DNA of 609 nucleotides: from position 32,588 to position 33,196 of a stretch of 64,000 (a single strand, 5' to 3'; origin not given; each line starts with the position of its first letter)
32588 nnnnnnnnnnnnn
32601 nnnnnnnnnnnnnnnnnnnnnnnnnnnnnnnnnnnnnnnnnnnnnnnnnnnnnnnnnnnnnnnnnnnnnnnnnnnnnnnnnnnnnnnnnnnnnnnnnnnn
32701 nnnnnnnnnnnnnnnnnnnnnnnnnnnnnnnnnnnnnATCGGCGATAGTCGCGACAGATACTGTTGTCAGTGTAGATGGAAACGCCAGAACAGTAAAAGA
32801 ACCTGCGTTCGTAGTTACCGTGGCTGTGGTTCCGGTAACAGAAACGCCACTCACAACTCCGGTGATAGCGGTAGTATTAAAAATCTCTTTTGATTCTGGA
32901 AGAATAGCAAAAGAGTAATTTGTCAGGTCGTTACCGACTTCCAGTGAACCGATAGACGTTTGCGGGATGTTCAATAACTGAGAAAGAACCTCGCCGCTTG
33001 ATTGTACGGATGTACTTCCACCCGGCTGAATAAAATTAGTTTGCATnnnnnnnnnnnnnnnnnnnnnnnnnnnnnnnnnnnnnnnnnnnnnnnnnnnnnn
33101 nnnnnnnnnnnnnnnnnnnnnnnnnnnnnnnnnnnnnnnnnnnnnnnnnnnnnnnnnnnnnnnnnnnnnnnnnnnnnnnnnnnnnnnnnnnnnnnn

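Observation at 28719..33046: Paralogous spike pair in which one member lacks any anchor domain (likely piggy-back attachment)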

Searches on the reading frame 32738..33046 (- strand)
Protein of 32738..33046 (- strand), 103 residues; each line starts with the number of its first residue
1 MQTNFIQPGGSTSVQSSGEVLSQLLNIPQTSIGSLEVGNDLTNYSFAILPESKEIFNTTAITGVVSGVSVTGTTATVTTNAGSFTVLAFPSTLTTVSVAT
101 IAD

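Call 42: search_dna_similar(query=window:32738-33046:-, collection=phages, mode=protein, max_evalue=1, max_rows=60)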
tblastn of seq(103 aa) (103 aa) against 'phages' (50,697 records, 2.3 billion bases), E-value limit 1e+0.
Records with a match: 12; places in all: 12; records where one place covers at least 80% of the query: 12.
Best place of each record, by identity: >=99% 2; 60-80% 10.
By first word of the organism name: Klebsiella 6; Serratia 6.
By host as written in the record: Klebsiella pneumoniae 9; Klebsiella pneumoniae K6592 2; - 1.
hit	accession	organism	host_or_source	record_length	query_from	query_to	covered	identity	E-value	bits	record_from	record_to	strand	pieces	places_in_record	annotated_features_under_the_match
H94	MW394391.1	Klebsiella phage vB_KpM_FBKp24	Klebsiella pneumoniae K6592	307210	1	103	100%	99.0%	3e-36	134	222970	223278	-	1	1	putative tail fiber protein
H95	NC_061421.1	Klebsiella phage vB_KpM_FBKp24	Klebsiella pneumoniae K6592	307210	1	103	100%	99.0%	3e-36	134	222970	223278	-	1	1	tail fiber protein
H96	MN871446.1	Klebsiella phage KpLz-2_45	Klebsiella pneumoniae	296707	1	103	100%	65.0%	2e-20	90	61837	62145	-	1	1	hypothetical protein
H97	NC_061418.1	Klebsiella phage KpLz-2_45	Klebsiella pneumoniae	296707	1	103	100%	65.0%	2e-20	90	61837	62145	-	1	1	tail fiber protein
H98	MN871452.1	Serratia phage KpZh_1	Klebsiella pneumoniae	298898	1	103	100%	65.0%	1e-19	87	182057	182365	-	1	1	record has no annotation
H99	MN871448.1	Serratia phage KpSz_1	Klebsiella pneumoniae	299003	1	103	100%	65.0%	1e-19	87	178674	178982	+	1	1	record has no annotation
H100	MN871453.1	Serratia phage KpZh_LPS_45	Klebsiella pneumoniae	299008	1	103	100%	65.0%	1e-19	87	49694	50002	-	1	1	record has no annotation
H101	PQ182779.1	Klebsiella phage vB_kp_MJ359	Klebsiella pneumoniae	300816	1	103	100%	63.1%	2e-23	98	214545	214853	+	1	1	tail fiber protein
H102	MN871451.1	Serratia phage KpYy_2_45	Klebsiella pneumoniae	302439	1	103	100%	63.1%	2e-20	89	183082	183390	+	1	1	record has no annotation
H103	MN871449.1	Serratia phage KpXa_1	Klebsiella pneumoniae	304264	1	103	100%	62.1%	2e-20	89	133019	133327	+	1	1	record has no annotation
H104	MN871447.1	Serratia phage KpLz_1_41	Klebsiella pneumoniae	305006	1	103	100%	62.1%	2e-20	89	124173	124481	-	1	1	record has no annotation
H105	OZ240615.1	Klebsiella phage vB_KpM_Centimanus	-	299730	1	103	100%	62.1%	1e-19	87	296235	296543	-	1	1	EPS depolymerase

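Call 49: search_solved_structures(query=A2, max_evalue=10, show_alignments=3)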
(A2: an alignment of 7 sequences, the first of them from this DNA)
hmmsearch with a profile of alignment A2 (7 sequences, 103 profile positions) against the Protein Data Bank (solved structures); distinct sequences matched with E-value up to 10: 20.
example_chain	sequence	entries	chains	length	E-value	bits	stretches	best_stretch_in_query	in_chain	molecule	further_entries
6nw9_A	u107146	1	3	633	5e-13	52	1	1-87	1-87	Tailspike protein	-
5w6f_A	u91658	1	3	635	5e-13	52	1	1-87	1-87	tailspike protein 3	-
4oj5_A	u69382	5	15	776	5.2e-13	52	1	1-87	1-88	Tailspike protein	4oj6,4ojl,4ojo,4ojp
4qnl_A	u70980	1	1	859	1.2e-11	47.6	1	1-98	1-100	Tail fiber protein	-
9d84_A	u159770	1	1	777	2.5e-11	46.6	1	1-89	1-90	Gp48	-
5w6h_A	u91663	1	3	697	0.00014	24.9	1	20-88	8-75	tailspike protein 4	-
9bxu_V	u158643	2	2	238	0.12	15.4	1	9-58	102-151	ATP synthase subunit b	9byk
9pew_K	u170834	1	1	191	0.14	15.3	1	9-58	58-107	ATP synthase subunit b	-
9pex_K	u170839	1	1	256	0.15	15.2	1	9-58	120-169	ATP synthase subunit b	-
6j5i_b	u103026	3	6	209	0.18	14.9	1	9-58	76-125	ATP synthase peripheral stalk-membrane subunit b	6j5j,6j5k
6zmr_b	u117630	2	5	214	0.19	14.8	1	9-58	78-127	ATP synthase peripheral stalk-membrane subunit b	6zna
5ara_T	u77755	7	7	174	0.27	14.3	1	9-58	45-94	ATP SYNTHASE F(0) COMPLEX SUBUNIT B1, MITOCHONDRIAL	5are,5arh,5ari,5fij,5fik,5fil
9vpb_Ab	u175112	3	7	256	0.36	13.9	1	9-57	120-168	ATP synthase peripheral stalk subunit b, mitochondrial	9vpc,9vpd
6tt7_K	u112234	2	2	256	0.38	13.9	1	9-57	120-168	ATP synthase subunit b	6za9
4b2q_T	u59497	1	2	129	0.39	13.8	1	10-58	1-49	ATP SYNTHASE SUBUNIT B, MITOCHONDRIAL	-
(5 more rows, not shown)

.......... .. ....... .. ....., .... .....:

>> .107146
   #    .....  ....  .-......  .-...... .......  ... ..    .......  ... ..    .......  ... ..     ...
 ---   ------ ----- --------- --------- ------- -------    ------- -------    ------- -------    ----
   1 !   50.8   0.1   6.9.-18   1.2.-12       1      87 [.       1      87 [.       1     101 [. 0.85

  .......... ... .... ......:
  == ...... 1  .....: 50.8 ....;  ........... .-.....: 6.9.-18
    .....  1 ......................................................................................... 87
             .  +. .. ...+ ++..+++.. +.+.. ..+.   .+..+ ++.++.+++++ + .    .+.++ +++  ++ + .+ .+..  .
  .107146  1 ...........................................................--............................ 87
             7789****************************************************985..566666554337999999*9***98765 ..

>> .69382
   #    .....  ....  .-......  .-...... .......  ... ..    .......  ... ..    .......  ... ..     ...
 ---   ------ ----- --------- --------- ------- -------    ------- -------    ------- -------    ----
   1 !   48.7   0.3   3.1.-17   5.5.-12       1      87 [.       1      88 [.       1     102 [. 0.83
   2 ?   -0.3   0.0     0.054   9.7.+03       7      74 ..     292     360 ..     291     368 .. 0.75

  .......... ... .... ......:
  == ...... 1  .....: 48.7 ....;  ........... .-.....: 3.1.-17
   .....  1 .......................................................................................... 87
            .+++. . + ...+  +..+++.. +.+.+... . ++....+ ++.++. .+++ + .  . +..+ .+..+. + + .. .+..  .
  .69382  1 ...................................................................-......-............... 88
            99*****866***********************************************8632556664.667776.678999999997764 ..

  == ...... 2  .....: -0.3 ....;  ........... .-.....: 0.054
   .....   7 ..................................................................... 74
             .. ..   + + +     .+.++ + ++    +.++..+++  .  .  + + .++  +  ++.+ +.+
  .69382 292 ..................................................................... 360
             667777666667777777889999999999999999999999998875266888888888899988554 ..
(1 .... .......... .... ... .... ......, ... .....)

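Call 50: search_protein_families(library=pfam, alignment_id=A2, max_evalue=10)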
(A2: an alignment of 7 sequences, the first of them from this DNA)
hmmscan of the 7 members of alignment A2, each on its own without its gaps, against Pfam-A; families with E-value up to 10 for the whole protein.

A. member 1, seq(103 aa): 1 family
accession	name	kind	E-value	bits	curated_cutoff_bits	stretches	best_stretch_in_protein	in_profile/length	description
PF17950.7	SpmSyn_N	-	0.078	13.6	25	1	47-99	1-54/96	S-adenosylmethionine decarboxylase N -terminal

B. families by the number of members that match (of 7 scanned): 4 families
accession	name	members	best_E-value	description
PF13179.11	DUF4006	1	0.042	Family of unknown function (DUF4006)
PF17950.7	SpmSyn_N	1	0.078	S-adenosylmethionine decarboxylase N -terminal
PF25787.1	HTH_SB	1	0.18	Sleeping Beauty transposase HTH domain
PF02927.20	CelD_N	1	0.25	Cellulase N-terminal ig-like domain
